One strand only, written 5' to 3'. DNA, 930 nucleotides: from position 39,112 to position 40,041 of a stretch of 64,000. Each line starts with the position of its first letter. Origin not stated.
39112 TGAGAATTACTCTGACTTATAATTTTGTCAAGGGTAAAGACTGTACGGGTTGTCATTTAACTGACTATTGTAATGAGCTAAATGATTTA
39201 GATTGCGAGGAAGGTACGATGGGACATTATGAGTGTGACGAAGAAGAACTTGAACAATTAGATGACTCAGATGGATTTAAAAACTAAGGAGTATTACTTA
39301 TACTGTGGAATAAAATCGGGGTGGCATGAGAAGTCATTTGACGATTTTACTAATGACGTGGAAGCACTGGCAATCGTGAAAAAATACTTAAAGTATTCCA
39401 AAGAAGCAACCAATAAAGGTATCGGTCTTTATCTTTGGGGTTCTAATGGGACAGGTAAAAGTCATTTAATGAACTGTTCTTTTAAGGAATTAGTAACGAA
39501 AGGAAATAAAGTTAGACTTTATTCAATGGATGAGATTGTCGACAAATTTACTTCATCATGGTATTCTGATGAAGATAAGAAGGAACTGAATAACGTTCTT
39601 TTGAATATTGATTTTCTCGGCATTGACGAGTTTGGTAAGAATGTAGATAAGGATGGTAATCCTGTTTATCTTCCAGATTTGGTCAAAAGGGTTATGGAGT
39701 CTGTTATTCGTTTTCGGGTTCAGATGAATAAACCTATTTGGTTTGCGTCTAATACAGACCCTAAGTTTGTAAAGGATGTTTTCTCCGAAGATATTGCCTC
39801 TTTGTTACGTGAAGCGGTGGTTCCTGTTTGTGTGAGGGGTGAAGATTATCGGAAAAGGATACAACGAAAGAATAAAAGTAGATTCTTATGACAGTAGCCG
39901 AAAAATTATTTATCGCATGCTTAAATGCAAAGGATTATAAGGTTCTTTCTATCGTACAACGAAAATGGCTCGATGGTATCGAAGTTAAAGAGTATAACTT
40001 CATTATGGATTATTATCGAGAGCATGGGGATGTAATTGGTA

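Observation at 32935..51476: Two paralogous inteins occupy the identical GTGK^T P-loop position in two unrelated ATPases of the same genome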

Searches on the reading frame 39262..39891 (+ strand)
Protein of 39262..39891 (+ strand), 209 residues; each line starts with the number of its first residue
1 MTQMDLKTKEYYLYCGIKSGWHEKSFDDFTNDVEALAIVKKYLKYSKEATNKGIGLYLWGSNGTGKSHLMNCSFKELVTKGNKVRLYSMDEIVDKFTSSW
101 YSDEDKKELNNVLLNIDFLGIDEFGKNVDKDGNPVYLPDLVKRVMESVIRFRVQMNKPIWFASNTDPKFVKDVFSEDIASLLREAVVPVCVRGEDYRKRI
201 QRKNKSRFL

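Call 7: search_protein_families(library=pfam, proteins=[window:39262-39891:+], max_evalue=0.01)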
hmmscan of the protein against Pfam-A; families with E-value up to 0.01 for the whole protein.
window:39262-39891:+ (209 aa): 4 families
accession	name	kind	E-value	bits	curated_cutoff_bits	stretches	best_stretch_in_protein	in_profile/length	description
PF03969.22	AFG1_ATPase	-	2.5e-08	33.7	27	1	37-201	46-208/361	AFG1-like ATPase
PF01695.23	IstB_IS21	-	3.7e-06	27.1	24.1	1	56-202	95-236/238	IstB-like ATP binding protein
PF00308.24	Bac_DnaA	-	1.4e-05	25.8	23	1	39-131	20-113/162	Bacterial DnaA ATPAse domain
PF16349.10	DUF4978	-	0.0067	16.5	29.3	0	93-130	28-65/172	Domain of unknown function (DUF4978)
